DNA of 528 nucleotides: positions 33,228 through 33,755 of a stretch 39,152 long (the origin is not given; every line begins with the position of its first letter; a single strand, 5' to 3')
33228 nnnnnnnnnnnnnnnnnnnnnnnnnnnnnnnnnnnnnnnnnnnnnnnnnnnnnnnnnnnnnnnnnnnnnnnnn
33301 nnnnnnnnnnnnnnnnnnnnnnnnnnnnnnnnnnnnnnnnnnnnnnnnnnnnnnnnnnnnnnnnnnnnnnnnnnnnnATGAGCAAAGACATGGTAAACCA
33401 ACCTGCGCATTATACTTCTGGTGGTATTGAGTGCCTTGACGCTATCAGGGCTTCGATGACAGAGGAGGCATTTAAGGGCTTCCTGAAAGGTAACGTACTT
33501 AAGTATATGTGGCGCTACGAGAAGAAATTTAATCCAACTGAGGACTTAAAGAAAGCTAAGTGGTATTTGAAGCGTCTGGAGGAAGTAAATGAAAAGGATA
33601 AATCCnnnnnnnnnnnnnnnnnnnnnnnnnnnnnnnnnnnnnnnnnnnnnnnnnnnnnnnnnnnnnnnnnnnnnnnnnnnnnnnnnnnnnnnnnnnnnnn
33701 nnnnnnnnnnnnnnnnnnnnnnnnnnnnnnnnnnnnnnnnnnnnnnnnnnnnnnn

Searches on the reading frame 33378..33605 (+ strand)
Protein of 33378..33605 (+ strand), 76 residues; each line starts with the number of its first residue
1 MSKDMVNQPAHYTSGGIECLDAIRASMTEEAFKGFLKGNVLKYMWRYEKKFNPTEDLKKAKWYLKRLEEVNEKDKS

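Call 3: search_protein_families(library=pfam, proteins=[window:33378-33605:+], max_evalue=0.1)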
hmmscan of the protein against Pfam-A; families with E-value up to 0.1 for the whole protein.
window:33378-33605:+ (76 aa): 2 families
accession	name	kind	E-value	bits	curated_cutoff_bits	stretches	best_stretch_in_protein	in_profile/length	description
PF11753.13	DUF3310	-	3.3e-25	88.3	24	1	6-65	1-60/60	Protein of unknwon function (DUF3310)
PF00153.32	Mito_carr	-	0.019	15.1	22.3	1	5-45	33-73/96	Mitochondrial carrier protein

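Call 4: search_protein_families(library=phrogs, proteins=[window:33378-33605:+], max_evalue=0.01)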
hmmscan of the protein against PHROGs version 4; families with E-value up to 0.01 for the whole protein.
window:33378-33605:+ (76 aa): 27 families (the best 25 are shown)
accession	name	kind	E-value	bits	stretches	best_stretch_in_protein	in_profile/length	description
phrog_236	-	other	2.8e-33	117.2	1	2-75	237-309/431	nucleotide kinase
phrog_1689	-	other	3.2e-29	103.5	1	3-74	164-237/243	nucleotide kinase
phrog_2585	-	other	1.4e-24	88.4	1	2-73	94-169/175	nucleotide kinase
phrog_4897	-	other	1.7e-22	81.5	1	3-73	112-182/186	kinase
phrog_4943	-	unknown function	4.2e-22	80.4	1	3-74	88-162/166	-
phrog_23238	-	unknown function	1.8e-18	68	1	3-74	125-196/196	-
phrog_11324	-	other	2.7e-18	67.8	1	1-73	6-73/139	nucleotide kinase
phrog_10602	-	other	5.4e-17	63.3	1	3-72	96-165/168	nucleotide kinase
phrog_4472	-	other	1.1e-15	58.4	1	1-74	9-80/100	nucleotide kinase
phrog_2781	-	unknown function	1.9e-13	52.1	1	2-66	173-239/253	-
phrog_2387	-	other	1.7e-12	48.7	1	3-72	2-72/147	nucleotide kinase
phrog_18538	-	unknown function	1.5e-11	45.5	1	4-70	3-70/159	-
phrog_5839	-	unknown function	1.6e-11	45.3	1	1-73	3-69/128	-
phrog_4824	-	unknown function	9.7e-10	39.6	1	1-69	1-61/128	-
phrog_11450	-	unknown function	4.2e-09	36.8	1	4-74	324-391/394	-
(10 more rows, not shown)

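Call 18: search_solved_structures(query=window:33378-33605:+, max_evalue=1, show_alignments=2)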
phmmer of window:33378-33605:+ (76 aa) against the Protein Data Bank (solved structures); distinct sequences matched with E-value up to 1: 0.

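Call 34: search_dna_similar(query=window:33378-33605:+, collection=phages, mode=protein, max_rows=60, rows=spread, max_evalue=0.001)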
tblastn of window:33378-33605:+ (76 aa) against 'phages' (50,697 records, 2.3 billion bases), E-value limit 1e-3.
Records with a match: 2637; places in all: 2642; records where one place covers at least 80% of the query: 2292.
Best place of each record, by identity: 95-99% 11; 90-95% 4; 60-80% 34; <60% 2588.
By first word of the organism name: Klebsiella 620; Escherichia 313; Mycobacterium 257; Enterococcus 228; Staphylococcus 218; Salmonella 125; Streptococcus 107; Listeria 79; Bacillus 65; Yersinia 61; and 81 more.
By host as written in the record: Klebsiella pneumoniae 339; - 292; Mycobacterium smegmatis mc2 155 191; Escherichia coli 115; Staphylococcus aureus 65; Enterococcus faecalis 61; Listeria monocytogenes 57; Yersinia pestis 38; and 665 more.
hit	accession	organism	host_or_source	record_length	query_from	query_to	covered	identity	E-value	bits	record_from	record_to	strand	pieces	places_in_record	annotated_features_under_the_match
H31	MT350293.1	Enterococcus phage EFA-2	Enterococcus faecalis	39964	1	76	100%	97.4%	1e-44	157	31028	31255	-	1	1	DUF3310 domain containing protein | hypothetical protein (x2)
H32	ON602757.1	Klebsiella phage VLCpiA1e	Klebsiella pneumoniae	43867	2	72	93%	60.6%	2e-22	94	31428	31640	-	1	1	nucleotide kinase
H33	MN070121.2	Salmonella phage Shemara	Salmonella enterica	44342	1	75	99%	50.0%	3e-15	74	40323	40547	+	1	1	hypothetical protein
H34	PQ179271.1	Klebsiella phage PCCM_KpPS2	Klebsiella pneumoniae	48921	4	72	91%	52.9%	6e-17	79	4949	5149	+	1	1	hypothetical protein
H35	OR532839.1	Klebsiella phage RCIP0045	Klebsiella pneumoniae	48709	4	71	89%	51.4%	5e-15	73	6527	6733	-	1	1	hypothetical protein (x2)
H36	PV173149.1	Enterococcus phage_vB_CECAV_A40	Enterococcus cecorum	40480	5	73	91%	50.0%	8e-9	55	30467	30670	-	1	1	nucleotide kinase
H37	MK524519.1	Mycobacterium phage Salz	Mycobacterium smegmatis mc2 155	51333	1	72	95%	45.2%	6e-9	56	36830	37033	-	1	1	55: hypothetical protein | 56: NrdH-like glutaredoxin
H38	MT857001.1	Enterococcus phage EFA1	Enterococcus faecalis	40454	4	73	92%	46.5%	2e-12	66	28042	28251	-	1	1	hypothetical protein (x2)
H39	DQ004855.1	Listeria phage P100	Listeria monocytogenes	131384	4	73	92%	45.8%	4e-6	47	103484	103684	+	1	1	gp124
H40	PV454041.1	Staphylococcus phage HHU-22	Staphylococcus sp.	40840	2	69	89%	46.4%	2e-9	57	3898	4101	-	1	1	DUF3310 domain-containing protein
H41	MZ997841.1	Escherichia phage ULINTec7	Escherichia coli APEC 45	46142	1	63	83%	50.0%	5e-11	62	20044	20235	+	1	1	nucleotide kinase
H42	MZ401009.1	Clostridium phage CPQ10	Clostridium perfringens JCM 1290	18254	1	69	91%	44.9%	8e-7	50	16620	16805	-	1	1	hypothetical protein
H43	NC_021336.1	Bacillus phage MG-B1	Bacillus weihenstephanensis MG1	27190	8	76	91%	44.3%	9e-6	47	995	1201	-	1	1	nucleotide kinase | hypothetical protein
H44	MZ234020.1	Escherichia phage vB_EcoP-101118B1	Escherichia coli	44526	1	63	83%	48.4%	2e-10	59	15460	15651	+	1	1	nucleotide kinase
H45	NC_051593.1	Mycobacterium phage Collard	Mycobacterium smegmatic mc2 155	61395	2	76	99%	40.3%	2e-10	60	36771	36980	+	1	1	46: hypothetical protein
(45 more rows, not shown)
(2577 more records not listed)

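Call 35: find_homologous_proteins(query=window:33378-33605:+, max_evalue=0.001)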
Query window:33378-33605:+ (76 aa): 397 proteins with E <= 0.001 among 397 candidates; the best 120 are listed.
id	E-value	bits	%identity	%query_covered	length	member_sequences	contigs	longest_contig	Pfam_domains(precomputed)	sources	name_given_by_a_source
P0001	1.3e-42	160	95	100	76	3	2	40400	PF11753.14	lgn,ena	-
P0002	1.4e-41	157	95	97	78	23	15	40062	PF11753.14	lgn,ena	-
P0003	2.0e-41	156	93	100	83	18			PF11753.14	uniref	uniref:DUF3310 domain-containing protein n=1 Tax=Escherichia phage vB_EcoS_P1338 TaxID=3161150 RepID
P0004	1.6e-40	153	96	95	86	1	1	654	PF11753.14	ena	-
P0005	1.0e-39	151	92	97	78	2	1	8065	PF11753.14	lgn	-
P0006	1.2e-39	151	92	97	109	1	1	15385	PF11753.14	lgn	-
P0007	1.5e-39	150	88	99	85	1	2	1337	PF11753.14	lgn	-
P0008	2.7e-39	149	93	93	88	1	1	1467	PF11753.14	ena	-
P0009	2.3e-38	147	90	96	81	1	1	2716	PF11753.14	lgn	-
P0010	1.2e-32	128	79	95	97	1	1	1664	PF11753.14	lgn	-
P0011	6.7e-30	120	73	93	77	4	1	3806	PF11753.14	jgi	jgi:hypothetical protein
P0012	3.1e-29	118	77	84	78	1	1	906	PF11753.14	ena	-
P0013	3.9e-29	117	77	84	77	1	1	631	PF11753.14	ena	-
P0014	3.9e-29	117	75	95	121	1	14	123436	PF11753.14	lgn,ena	-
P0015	5.8e-29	117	74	96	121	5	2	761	PF11753.14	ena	-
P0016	6.4e-29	117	77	84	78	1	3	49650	PF11753.14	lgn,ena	-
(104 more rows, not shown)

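Call 44: predict_structure(alignment_id=A2)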
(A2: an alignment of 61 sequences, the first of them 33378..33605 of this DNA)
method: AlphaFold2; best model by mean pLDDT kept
length: 76 residues; sequences in the alignment: 61
mean_pLDDT: 82.1   pTM: 0.67
mean pLDDT of the five models: 82.1, 81.6, 79.2, 79.2, 77.8
residues with pLDDT >= 90: 47; 70-90: 10; 50-70: 5; < 50: 14
segments of 3 or more residues with pLDDT < 50: 1-5, 7-9, 12-17
pLDDT, mean of each block of 10 residues (from residue 1): 49 54 91 97 95 94 96 80
secondary structure, 60 per line:
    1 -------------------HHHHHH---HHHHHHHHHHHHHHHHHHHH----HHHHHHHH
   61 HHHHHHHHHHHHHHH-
elements in order: H20-25 H29-48 H53-75

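Call 48: fold_search(model_id=the predicted structure, library=pdb)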
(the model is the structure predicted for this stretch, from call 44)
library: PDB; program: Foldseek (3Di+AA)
matches with E <= 10: 12; with E <= 0.001: 0
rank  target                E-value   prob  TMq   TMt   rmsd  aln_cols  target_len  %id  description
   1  4abm_A                3.1e+00  0.33  0.50  0.49   7.6        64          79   20  Crystal Structure of CHMP4B hairpin (released 2012-05-09)
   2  8ro0_I                4.3e+00  0.47  0.51  0.06   1.8        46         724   22  Structure of the C. elegans Intron Lariat Spliceosome primed for disassembly (ILS') (released 2024-08-07)
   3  6jyi_B                5.2e+00  0.18  0.54  0.27  10.8       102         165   12  Crystal structure of the PadR-like transcriptional regulator BC1756 from Bacillus cereus (released 2019-06-26)
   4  1yz1_B                7.5e+00  0.16  0.43  0.25   3.5        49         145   16  Crystal structure of human translationally controlled tumour associated protein (released 2006-05-16)
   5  4fi5                  7.5e+00  0.04  0.27  0.29   8.4        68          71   18  Crystal structure of the N-terminal domain of Hantaan virus strain 76-118 nucleoprotein (released 2012-06-20)
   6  1ufa                  8.0e+00  0.38  0.55  0.09   1.7        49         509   10  Crystal structure of TT1467 from Thermus thermophilus HB8 (released 2003-11-28)
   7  4it5_A                8.0e+00  0.15  0.50  0.24   5.8        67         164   19  Chaperone HscB from Vibrio cholerae (released 2013-01-30)
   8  6rwy_L                9.1e+00  0.20  0.51  0.52   5.4        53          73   11  Export apparatus core and inner rod of the Shigella type 3 secretion system (released 2020-02-12)
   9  5nfd_A                9.1e+00  0.15  0.53  0.53   9.3        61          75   15  Antiparallel monomeric coiled coil of Kif21A (released 2018-05-02)
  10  4v6w_AN               9.1e+00  0.08  0.48  0.26   9.8        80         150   11  Structure of the D. melanogaster 80S ribosome (released 2014-07-09)
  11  1lrz                  9.6e+00  0.33  0.55  0.11   1.6        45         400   16  x-ray crystal structure of staphylococcus aureus femA (released 2002-09-04)
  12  9pd3_S                9.6e+00  0.15  0.52  0.48   2.7        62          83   13  NER dual incision complex - DuIS (released 2026-02-18)

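Call 49: find_encoding_contigs(protein=P0016, flank=2500, max_places=3)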
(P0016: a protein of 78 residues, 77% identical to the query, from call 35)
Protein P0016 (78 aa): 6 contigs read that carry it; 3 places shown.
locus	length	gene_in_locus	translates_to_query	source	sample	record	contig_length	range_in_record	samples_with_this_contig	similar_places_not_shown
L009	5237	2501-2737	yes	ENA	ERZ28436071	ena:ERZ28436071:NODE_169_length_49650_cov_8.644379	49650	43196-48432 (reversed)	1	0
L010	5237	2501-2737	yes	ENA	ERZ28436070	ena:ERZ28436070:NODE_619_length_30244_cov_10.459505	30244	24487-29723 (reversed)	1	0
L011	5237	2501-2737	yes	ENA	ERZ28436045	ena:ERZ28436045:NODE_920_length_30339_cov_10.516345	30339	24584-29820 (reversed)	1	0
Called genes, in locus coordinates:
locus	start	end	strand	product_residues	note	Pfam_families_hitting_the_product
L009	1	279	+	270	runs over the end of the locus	PF14579:HHH_6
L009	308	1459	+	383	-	-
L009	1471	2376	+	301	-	-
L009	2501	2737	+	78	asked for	PF11753:DUF3310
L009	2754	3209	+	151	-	PF07659:DUF1599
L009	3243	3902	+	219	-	PF02511:Thy1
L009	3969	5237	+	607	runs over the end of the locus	PF13597:NRDD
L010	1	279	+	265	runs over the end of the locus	?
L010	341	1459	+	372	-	-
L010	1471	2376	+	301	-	-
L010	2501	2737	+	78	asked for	PF11753:DUF3310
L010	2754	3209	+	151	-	PF07659:DUF1599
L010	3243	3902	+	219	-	PF02511:Thy1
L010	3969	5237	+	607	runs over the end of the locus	PF13597:NRDD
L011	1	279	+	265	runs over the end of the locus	?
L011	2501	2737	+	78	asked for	PF11753:DUF3310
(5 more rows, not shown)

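Call 50: find_encoding_contigs(protein=P0011, flank=2500, max_places=3)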
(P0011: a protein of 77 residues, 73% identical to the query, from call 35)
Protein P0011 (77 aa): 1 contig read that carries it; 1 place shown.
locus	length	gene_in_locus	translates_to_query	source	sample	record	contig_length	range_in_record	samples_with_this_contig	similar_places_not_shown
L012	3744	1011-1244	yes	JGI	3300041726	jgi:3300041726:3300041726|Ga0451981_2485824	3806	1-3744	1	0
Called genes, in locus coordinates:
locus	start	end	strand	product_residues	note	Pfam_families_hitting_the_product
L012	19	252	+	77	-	-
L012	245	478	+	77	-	-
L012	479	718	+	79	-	-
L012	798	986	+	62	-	-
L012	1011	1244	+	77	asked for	PF11753:DUF3310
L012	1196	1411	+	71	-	-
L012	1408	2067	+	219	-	PF02511:Thy1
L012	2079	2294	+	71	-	-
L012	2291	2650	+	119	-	PF04447:dATP-dGTP_PPHyd (faint)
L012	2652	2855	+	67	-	-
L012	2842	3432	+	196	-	PF02195:ParB_N (weak)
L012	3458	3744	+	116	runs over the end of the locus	?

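Call 51: find_related_loci(query=A2, collection=viral_contigs, flank=4000)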
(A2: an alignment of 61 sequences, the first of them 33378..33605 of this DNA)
Query A2 (76 aa) in viral_contigs; peptide patterns used: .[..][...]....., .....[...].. (x = any residue, [..] = any of these).
600 stretches matched a pattern (row limit reached: there are more); 583 encode a relative of the query (tblastn E <= 1e-3); the best 80 are kept; 80 distinct loci.
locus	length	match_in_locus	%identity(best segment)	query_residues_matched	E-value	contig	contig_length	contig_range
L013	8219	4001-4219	70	4-74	2e-31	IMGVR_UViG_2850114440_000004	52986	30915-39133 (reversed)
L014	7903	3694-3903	66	3-72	5e-30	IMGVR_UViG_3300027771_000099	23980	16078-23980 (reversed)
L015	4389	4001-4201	66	1-67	9e-30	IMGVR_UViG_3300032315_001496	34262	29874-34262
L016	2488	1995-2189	68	3-67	9e-29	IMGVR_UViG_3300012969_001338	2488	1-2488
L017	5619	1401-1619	62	4-76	9e-29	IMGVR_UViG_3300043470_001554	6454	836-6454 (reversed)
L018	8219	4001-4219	62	2-74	1e-28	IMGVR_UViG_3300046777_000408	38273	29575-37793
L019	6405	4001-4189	70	4-67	2e-28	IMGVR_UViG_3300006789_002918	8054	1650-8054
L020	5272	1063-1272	63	4-73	1e-28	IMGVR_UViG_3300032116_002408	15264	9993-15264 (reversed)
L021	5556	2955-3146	67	4-67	2e-28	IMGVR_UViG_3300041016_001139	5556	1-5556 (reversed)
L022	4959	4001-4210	63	4-73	4e-28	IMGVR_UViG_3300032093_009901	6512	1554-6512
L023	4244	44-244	63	1-67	5e-28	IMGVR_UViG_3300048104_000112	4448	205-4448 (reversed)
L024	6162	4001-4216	64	2-72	7e-28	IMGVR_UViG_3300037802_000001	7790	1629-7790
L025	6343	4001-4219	60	2-74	8e-28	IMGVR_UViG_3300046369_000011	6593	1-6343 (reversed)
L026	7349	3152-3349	64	4-69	7e-28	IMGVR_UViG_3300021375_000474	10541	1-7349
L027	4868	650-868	63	4-76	1e-27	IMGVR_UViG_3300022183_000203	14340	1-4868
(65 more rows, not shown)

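Call 68: search_protein_families(library=pfam, alignment_id=A3, max_evalue=0.001)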
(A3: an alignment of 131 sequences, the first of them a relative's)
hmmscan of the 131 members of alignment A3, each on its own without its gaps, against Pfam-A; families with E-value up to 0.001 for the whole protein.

A. member 1, L013:3636-3815:+ (60 aa): 0 families

B. families by the number of members that match (of 131 scanned): 26 families (the first 25 are shown)
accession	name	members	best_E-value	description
PF02867.20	Ribonuc_red_lgC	12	8.8e-48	Ribonucleotide reductase, barrel domain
PF21995.1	RNR-II_ins_dom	11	1.3e-10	B12-dependent ribonucleotide reductase, insertion domain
PF17975.6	RNR_Alpha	10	2.5e-10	Ribonucleotide reductase alpha domain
PF05367.17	Phage_endo_I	7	1.3e-21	Phage endonuclease I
PF00149.33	Metallophos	5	3e-05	Calcineurin-like phosphoesterase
PF19263.5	DUF5906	4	2.2e-13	Family of unknown function (DUF5906)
PF08706.16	D5_N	3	1e-25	D5 N terminal like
PF06945.18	DUF1289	3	5.9e-13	Protein of unknown function (DUF1289)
PF00476.26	DNA_pol_A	2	2.9e-41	DNA polymerase family A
PF03819.22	MazG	2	4.2e-12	MazG nucleotide pyrophosphohydrolase domain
PF01612.26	DNA_pol_A_exo1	2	6.5e-06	3'-5' exonuclease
PF01870.24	Hjc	2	0.00019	Archaeal holliday junction resolvase (hjc)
PF02511.20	Thy1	1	1e-48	Thymidylate synthase complementing protein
PF01050.24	MannoseP_isomer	1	2.2e-17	Mannose-6-phosphate isomerase C-terminal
PF00589.27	Phage_integrase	1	2.2e-14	Phage integrase family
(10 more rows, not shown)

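Call 75: search_protein_families(library=ncbifam, proteins=[window:33378-33605:+], max_evalue=0.01)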
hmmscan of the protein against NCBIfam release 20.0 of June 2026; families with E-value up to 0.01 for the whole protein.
window:33378-33605:+ (76 aa): 0 families
